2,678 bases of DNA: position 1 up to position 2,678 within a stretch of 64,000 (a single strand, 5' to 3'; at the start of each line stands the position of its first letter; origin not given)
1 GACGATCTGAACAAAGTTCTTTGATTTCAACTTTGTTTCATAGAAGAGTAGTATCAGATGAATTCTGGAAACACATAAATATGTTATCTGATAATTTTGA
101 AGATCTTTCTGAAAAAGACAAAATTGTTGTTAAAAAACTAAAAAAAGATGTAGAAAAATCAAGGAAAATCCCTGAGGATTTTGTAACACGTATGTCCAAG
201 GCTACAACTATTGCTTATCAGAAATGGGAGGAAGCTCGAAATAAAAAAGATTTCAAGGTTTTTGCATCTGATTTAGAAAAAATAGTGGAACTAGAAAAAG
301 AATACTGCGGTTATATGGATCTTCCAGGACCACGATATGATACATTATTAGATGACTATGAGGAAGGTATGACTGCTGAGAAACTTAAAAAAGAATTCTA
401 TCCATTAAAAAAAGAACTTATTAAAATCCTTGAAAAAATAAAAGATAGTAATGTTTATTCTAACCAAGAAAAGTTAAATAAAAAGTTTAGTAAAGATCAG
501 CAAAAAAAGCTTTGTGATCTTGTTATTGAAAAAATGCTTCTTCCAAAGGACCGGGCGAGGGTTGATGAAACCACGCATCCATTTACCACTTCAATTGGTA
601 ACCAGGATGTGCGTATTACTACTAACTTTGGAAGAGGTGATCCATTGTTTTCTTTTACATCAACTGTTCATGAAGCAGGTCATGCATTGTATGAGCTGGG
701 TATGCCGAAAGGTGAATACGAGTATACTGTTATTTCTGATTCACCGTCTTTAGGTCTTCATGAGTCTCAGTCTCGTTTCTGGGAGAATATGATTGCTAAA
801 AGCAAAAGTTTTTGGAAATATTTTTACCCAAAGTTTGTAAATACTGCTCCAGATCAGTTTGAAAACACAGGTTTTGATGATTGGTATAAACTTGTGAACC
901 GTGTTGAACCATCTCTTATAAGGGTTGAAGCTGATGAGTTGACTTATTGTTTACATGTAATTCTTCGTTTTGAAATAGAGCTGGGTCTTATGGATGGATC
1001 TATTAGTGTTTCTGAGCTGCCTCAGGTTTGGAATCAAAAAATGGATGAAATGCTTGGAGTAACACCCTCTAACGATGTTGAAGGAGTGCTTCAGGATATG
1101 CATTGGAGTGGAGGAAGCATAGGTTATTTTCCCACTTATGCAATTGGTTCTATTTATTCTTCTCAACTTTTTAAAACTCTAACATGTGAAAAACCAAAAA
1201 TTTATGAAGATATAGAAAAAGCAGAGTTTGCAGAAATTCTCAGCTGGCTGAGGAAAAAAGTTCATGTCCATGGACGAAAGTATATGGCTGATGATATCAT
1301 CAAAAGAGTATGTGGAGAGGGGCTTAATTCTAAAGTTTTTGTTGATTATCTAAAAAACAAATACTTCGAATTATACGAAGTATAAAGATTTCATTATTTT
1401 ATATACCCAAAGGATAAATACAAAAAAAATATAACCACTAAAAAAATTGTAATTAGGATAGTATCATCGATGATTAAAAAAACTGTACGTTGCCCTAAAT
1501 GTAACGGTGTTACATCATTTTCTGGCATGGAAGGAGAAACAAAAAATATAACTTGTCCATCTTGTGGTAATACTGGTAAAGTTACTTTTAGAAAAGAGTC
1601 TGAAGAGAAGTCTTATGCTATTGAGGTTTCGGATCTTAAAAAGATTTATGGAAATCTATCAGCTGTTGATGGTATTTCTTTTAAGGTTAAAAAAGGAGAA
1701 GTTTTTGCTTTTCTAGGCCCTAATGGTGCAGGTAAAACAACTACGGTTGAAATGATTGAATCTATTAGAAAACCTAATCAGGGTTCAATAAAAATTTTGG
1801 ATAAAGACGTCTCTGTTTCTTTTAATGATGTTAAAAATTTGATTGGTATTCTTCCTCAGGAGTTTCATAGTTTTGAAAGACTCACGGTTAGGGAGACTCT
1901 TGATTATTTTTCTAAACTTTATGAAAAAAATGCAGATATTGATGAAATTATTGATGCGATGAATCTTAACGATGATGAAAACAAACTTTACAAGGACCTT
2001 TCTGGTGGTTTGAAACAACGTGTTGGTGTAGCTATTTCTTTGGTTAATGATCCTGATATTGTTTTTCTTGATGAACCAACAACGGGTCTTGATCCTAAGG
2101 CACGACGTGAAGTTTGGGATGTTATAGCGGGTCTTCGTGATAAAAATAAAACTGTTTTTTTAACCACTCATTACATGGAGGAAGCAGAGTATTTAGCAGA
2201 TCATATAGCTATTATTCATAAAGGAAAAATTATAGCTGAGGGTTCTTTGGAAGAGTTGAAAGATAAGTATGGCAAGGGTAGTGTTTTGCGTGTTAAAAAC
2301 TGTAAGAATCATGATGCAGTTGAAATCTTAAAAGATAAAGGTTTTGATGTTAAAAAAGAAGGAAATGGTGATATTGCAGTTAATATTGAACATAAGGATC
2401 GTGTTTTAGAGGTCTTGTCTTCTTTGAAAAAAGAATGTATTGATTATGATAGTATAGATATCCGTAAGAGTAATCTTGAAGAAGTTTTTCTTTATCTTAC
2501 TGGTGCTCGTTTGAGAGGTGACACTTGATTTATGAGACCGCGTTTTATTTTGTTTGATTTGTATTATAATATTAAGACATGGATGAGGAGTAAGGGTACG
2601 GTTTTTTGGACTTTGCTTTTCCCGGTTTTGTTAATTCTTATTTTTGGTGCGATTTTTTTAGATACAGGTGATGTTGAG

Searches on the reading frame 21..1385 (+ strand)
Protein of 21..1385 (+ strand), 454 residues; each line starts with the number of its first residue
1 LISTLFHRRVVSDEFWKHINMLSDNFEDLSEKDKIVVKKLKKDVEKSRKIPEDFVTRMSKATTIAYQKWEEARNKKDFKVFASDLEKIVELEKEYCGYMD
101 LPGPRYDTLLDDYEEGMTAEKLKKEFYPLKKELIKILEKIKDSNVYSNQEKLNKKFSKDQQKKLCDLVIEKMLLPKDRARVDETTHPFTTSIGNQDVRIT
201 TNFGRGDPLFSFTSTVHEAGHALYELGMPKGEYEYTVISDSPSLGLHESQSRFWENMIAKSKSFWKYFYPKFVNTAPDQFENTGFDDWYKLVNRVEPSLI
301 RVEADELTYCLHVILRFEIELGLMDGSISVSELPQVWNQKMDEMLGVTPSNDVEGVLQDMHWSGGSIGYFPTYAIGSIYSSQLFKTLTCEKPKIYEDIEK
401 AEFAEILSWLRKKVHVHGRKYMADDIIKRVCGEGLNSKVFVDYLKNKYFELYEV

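Call 27: search_protein_families(library=pfam, proteins=[window:21-1385:+], max_evalue=0.00001)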
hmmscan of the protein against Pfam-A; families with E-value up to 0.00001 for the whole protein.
window:21-1385:+ (454 aa): 1 family
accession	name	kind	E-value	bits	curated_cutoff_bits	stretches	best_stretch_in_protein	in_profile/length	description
PF02074.21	Peptidase_M32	-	6.7e-156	520.2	25.1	1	2-448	42-489/489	Carboxypeptidase Taq (M32) metallopeptidase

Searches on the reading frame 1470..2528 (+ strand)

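Call 27: search_protein_families(library=pfam, proteins=[window:1470-2528:+], max_evalue=0.00001)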
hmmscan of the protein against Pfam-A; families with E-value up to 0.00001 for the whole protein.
window:1470-2528:+ (352 aa): 4 families
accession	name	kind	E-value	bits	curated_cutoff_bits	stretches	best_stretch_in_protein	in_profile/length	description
PF00005.33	ABC_tran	-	1e-31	110.8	25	1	67-205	2-137/137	ABC transporter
PF13304.12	AAA_21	-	5e-11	43.7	27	1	174-234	235-298/304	AAA domain, putative AbiEii toxin, Type IV TA system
PF13175.12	AAA_15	-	1.4e-07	31.9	32.1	0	78-162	25-116/374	AAA ATPase domain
PF13732.12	DrrA1-3_C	-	7.7e-06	27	27.4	0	258-341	1-78/81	ATP-binding protein DrrA1-3-like, C-terminal domain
